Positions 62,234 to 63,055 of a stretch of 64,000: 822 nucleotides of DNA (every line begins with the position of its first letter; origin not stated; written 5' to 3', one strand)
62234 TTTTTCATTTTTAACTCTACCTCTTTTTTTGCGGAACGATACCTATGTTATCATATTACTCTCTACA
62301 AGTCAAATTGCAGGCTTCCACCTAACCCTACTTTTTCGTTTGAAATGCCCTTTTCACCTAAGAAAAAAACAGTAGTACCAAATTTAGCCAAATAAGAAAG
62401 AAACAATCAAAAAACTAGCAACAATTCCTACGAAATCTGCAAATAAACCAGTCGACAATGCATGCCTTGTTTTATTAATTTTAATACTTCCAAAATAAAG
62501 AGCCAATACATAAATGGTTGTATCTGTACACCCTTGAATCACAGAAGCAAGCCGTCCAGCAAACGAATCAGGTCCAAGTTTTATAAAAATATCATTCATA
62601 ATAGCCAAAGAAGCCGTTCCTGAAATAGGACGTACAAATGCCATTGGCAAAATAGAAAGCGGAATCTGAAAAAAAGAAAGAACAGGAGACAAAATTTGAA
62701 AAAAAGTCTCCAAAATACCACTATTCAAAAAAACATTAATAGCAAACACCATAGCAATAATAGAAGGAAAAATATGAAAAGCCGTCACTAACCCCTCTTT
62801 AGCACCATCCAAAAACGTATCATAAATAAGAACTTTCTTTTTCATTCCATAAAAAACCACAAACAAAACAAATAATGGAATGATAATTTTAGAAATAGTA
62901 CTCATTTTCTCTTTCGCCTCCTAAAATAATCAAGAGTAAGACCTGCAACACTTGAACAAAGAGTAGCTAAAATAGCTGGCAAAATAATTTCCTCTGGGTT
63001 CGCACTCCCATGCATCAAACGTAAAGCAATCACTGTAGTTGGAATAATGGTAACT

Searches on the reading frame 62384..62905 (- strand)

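Call 51: search_protein_families(library=pfam, proteins=[window:62384-62905:-], max_evalue=0.001)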
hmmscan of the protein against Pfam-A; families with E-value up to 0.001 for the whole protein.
window:62384-62905:- (173 aa): 1 family
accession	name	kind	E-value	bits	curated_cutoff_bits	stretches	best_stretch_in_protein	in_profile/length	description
PF07670.19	Gate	-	1.2e-08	35.7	29.6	1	43-142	2-102/104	Nucleoside recognition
